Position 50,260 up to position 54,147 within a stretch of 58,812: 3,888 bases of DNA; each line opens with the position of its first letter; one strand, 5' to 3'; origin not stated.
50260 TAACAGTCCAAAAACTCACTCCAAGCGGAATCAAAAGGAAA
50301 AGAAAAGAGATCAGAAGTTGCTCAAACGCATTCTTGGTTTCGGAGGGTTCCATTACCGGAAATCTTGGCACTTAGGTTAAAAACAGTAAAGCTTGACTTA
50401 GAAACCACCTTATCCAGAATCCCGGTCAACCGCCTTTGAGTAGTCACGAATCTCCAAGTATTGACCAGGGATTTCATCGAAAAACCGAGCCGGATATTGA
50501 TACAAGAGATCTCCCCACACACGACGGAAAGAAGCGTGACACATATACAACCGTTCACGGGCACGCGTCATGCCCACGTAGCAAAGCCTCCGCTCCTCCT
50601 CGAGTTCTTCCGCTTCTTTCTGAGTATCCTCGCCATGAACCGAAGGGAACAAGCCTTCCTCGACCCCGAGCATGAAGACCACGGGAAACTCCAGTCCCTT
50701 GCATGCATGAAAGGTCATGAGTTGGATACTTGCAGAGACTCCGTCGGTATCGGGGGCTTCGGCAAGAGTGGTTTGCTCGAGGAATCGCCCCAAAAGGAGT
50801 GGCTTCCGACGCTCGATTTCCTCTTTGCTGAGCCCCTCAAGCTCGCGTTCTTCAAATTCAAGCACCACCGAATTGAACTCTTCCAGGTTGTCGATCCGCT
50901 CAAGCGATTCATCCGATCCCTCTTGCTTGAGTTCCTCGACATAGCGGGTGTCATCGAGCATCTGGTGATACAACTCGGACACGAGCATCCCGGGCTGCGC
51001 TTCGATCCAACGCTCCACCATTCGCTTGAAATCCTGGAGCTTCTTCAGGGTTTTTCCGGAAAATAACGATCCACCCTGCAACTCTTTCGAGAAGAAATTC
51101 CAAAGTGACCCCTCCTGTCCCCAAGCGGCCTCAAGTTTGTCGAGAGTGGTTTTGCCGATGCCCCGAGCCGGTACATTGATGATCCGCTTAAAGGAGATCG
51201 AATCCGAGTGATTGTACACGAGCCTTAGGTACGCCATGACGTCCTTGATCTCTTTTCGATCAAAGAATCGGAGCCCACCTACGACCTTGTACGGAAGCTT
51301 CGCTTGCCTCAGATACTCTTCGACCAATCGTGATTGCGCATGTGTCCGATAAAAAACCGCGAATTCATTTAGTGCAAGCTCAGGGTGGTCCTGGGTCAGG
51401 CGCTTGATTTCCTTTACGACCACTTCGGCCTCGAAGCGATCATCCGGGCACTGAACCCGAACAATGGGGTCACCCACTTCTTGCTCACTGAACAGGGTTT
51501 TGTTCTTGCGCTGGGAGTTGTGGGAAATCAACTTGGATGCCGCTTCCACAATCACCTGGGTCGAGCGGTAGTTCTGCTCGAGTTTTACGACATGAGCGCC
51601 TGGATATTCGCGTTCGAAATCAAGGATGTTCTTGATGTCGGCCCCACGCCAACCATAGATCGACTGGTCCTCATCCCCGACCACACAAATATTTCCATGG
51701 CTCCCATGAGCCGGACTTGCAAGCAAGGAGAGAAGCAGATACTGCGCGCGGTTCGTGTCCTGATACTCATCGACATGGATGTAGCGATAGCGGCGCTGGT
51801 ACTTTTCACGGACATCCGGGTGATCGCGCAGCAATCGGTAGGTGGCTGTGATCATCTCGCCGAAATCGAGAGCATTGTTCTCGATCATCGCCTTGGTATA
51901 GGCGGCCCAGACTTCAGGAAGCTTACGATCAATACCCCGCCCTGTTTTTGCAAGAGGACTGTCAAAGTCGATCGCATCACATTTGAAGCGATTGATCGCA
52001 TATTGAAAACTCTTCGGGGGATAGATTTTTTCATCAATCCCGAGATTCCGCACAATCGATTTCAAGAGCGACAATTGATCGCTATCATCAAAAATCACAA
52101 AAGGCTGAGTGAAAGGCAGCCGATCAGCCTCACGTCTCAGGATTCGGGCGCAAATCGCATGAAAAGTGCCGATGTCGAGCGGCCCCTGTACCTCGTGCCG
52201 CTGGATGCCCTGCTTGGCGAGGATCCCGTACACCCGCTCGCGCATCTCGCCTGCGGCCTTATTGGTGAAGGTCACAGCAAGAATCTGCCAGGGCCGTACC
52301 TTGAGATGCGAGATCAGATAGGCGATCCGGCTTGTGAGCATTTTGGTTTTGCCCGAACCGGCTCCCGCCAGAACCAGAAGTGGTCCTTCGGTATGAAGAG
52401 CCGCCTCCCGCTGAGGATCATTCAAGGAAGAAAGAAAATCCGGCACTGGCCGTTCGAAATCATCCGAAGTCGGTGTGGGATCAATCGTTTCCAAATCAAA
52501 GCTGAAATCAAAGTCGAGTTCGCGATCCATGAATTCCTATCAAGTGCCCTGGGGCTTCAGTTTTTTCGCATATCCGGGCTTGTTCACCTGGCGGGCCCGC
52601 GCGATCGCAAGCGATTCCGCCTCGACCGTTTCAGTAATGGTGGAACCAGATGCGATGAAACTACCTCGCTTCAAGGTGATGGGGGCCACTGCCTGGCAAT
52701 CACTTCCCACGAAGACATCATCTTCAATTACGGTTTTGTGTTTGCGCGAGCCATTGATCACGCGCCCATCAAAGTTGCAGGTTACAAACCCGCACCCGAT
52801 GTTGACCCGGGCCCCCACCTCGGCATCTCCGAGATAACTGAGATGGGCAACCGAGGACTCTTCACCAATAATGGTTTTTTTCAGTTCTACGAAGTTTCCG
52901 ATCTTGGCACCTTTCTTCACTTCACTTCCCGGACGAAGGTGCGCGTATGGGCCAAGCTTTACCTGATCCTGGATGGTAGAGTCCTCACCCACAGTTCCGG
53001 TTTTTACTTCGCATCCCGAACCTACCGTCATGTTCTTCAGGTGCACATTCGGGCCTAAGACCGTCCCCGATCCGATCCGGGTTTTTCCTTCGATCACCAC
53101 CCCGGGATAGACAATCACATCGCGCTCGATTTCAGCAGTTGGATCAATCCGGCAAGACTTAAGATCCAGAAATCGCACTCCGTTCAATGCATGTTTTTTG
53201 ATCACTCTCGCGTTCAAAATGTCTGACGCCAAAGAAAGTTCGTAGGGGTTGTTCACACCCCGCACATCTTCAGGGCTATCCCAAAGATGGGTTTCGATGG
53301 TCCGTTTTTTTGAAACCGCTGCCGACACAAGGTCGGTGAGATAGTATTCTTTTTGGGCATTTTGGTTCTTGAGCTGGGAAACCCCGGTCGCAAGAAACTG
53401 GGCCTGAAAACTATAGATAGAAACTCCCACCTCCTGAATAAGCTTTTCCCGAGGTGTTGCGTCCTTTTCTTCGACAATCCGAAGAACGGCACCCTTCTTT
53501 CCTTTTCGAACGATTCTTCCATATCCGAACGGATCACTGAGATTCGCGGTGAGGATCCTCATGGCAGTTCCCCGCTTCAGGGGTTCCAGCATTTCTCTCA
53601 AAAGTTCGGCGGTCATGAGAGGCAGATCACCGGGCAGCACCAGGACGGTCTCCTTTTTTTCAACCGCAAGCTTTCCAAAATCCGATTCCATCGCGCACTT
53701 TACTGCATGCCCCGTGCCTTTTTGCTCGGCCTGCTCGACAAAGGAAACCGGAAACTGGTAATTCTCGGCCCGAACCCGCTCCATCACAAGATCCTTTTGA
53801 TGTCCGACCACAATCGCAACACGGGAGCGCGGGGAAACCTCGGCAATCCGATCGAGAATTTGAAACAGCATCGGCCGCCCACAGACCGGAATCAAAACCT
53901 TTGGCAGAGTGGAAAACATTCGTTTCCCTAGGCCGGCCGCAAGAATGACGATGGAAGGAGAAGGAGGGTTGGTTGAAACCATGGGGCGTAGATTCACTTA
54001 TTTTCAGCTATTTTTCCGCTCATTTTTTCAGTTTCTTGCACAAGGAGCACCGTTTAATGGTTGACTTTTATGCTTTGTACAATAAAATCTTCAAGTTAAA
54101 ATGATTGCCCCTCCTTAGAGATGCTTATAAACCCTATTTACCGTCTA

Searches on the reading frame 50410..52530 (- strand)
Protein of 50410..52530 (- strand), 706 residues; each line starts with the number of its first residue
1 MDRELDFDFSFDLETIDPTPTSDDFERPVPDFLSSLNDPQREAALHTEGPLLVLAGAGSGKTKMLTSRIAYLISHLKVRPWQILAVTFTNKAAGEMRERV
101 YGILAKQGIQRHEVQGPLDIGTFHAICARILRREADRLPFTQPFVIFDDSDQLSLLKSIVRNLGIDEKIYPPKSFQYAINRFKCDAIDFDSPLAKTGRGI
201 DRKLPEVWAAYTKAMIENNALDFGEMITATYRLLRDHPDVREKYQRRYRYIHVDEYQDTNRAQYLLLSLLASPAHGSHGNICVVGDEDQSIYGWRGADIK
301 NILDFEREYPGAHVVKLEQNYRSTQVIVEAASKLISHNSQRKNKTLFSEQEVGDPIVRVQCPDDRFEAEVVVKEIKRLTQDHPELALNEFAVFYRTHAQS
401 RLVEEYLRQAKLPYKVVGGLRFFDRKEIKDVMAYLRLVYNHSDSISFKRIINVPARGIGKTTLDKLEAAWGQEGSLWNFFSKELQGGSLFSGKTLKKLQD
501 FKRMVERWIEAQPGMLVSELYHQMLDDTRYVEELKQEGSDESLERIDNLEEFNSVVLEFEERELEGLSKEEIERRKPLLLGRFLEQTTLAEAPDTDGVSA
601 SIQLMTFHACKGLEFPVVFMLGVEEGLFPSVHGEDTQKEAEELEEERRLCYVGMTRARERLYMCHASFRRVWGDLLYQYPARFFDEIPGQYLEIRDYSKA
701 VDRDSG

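Call 12: search_protein_families(library=pfam, proteins=[window:50410-52530:-], max_evalue=0.0001)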
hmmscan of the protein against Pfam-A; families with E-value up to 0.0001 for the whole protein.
window:50410-52530:- (706 aa): 7 families
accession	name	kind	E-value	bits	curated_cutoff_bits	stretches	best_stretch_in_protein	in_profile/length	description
PF00580.27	UvrD-helicase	-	1.5e-84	284.3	23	1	36-310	1-271/271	UvrD/REP helicase N-terminal domain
PF13361.12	UvrD_C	-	1.3e-75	255.5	25.6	1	315-665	1-347/350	UvrD-like helicase C-terminal domain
PF13245.12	AAA_19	-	7.4e-20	71.9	25.1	1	40-293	1-132/134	AAA domain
PF13538.12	UvrD_C_2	-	1.5e-09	38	27.4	1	604-663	4-51/52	UvrD-like helicase C-terminal domain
PF01443.25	Viral_helicase1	-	3.8e-06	27.3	21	0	593-664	168-227/228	Viral superfamily 1 RNA helicase core domain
PF13604.12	AAA_30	-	5.3e-06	26.7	27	0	36-100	2-66/191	AAA domain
PF13087.12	AAA_12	-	6.1e-05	23.1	27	0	542-663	83-190/195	AAA domain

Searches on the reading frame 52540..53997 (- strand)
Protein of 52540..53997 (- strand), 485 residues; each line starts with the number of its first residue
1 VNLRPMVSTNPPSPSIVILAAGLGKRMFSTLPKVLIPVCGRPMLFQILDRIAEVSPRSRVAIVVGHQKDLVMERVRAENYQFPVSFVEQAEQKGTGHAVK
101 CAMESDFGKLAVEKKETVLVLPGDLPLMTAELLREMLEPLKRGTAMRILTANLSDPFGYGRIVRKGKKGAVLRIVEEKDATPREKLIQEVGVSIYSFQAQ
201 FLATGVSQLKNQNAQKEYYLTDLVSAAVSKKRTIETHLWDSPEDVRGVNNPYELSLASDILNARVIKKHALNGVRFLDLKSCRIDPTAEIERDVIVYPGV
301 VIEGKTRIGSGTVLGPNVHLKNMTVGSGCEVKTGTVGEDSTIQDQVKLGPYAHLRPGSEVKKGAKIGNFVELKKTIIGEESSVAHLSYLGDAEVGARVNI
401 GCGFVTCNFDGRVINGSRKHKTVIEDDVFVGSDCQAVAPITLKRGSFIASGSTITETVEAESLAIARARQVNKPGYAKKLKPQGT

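Call 12: search_protein_families(library=pfam, proteins=[window:52540-53997:-], max_evalue=0.0001)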
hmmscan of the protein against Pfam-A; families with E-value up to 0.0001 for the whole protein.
window:52540-53997:- (485 aa): 6 families
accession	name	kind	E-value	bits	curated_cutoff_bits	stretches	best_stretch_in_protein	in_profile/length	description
PF00132.30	Hexapep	-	4e-25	86.9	27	2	288-321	2-35/36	Bacterial transferase hexapeptide (six repeats)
PF12804.13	NTP_transf_3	-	7.9e-19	68.8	27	1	17-143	2-114/160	MobA-like NTP transferase domain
PF00483.29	NTP_transferase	-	1.3e-13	51.6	21.2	1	17-232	3-214/245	Nucleotidyl transferase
PF25084.1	LbH_EIF2B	-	1.1e-09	38.7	54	1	291-371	7-86/105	EIF2B subunit epsilon LbH domain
PF01128.25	IspD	-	1.3e-07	32.1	27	1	16-156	3-133/221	2-C-methyl-D-erythritol 4-phosphate cytidylyltransferase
PF24894.1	Hexapep_GlmU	-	6.5e-05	23.4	23.3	0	319-390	15-84/104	GlmU-like, C-terminal hexapeptide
